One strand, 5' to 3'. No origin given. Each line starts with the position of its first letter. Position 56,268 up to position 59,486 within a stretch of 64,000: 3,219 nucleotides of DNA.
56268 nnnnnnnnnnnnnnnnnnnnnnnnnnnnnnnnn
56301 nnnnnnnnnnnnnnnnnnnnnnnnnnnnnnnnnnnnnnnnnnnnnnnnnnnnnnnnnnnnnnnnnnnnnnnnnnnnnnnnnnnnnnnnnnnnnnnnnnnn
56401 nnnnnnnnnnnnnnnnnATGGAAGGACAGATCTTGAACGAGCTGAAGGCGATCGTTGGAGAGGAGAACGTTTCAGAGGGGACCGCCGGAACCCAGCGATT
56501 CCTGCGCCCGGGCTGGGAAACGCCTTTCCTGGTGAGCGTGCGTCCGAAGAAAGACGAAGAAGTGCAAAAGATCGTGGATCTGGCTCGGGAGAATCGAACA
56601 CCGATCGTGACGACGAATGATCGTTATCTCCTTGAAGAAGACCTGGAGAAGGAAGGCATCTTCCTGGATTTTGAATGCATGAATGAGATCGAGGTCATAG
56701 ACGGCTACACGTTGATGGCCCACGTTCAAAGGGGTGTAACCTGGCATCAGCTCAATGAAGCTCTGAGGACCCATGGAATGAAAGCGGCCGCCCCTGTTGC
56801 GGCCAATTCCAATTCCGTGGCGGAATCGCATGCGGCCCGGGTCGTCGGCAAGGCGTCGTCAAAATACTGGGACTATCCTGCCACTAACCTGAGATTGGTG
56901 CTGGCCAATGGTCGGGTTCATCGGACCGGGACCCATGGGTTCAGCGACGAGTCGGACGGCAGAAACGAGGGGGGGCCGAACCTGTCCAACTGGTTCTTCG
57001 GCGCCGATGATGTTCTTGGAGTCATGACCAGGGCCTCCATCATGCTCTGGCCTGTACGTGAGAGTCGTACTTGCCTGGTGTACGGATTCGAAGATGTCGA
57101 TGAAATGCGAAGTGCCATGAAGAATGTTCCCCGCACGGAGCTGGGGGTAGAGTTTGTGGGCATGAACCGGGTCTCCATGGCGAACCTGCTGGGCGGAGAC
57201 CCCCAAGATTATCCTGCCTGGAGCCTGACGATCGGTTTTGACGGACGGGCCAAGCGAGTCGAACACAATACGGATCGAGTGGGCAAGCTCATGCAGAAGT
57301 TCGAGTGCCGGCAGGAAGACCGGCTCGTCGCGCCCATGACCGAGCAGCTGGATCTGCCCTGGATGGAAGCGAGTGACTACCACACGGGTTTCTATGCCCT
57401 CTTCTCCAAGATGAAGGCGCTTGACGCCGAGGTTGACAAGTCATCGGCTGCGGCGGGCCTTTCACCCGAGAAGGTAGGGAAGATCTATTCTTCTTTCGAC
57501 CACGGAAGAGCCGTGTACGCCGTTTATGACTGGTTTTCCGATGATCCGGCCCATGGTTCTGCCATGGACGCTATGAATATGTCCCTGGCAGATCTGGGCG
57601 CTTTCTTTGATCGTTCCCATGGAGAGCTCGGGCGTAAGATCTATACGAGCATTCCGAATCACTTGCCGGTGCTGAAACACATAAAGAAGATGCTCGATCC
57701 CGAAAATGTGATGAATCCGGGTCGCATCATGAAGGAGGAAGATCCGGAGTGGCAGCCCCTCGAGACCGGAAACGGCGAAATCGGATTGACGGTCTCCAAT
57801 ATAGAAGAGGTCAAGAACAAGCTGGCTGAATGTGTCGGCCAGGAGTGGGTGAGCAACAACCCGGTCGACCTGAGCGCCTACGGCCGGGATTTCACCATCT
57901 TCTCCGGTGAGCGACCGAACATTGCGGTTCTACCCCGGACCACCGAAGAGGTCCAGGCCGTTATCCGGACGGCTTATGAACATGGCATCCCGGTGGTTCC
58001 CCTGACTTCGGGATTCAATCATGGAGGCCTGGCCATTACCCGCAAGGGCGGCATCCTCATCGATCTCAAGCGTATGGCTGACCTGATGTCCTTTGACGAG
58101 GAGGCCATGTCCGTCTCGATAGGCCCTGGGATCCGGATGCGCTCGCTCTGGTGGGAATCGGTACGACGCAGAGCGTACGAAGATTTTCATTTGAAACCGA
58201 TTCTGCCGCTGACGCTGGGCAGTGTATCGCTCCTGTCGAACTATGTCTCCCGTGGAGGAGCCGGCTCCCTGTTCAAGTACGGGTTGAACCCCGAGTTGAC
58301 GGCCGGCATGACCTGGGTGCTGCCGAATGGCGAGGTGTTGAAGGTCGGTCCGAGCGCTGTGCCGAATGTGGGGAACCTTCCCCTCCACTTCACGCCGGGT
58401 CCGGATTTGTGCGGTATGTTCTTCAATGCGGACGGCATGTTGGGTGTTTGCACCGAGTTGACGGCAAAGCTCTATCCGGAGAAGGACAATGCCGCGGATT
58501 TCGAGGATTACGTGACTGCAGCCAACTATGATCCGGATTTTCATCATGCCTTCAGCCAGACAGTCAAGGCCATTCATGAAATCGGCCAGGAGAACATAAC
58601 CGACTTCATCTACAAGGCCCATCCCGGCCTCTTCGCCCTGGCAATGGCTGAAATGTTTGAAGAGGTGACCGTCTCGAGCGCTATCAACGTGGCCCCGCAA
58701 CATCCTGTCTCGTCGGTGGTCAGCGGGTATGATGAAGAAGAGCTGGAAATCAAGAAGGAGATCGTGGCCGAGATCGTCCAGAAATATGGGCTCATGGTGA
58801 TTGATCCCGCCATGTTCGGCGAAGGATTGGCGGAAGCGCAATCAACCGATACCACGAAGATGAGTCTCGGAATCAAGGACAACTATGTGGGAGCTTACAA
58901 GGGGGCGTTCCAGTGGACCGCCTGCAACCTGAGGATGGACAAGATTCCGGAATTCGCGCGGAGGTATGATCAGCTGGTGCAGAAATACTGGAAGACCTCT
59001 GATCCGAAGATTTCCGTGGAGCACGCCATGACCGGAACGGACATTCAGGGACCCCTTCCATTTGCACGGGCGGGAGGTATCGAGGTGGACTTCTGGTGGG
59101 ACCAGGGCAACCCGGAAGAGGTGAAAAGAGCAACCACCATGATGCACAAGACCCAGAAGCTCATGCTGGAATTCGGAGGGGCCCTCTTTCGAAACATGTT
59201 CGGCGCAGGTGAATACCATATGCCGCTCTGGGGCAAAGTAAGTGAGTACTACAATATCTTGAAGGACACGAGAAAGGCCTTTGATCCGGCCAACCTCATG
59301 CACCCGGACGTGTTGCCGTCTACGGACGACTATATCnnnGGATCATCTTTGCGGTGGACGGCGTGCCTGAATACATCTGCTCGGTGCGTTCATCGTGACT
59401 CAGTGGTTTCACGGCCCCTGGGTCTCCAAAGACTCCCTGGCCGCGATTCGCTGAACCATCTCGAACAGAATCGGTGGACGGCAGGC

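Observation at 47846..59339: Three near-isometric paralogs of the double-VAO protein, each placed in a different operon context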

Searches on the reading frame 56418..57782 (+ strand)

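Call 41: search_protein_families(library=pfam, proteins=[window:56418-57782:+], max_evalue=0.01)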
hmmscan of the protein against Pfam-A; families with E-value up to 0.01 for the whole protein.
window:56418-57782:+ (455 aa): 2 families
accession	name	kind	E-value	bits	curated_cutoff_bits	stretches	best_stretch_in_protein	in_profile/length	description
PF01565.28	FAD_binding_4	-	1.1e-17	64.5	26.4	1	40-171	4-139/139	FAD binding domain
PF02913.24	FAD-oxidase_C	-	0.00014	22.1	21.2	0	413-436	224-247/248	FAD linked oxidases, C-terminal domain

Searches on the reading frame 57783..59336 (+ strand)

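Call 41: search_protein_families(library=pfam, proteins=[window:57783-59336:+], max_evalue=0.01)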
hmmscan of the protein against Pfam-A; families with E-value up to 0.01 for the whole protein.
window:57783-59336:+ (518 aa): 2 families
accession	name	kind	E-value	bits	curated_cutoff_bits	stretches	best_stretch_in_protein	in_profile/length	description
PF01565.28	FAD_binding_4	-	3.2e-21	75.9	26.4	1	45-188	1-138/139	FAD binding domain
PF02913.24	FAD-oxidase_C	-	8.9e-05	22.7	21.2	1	314-509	69-246/248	FAD linked oxidases, C-terminal domain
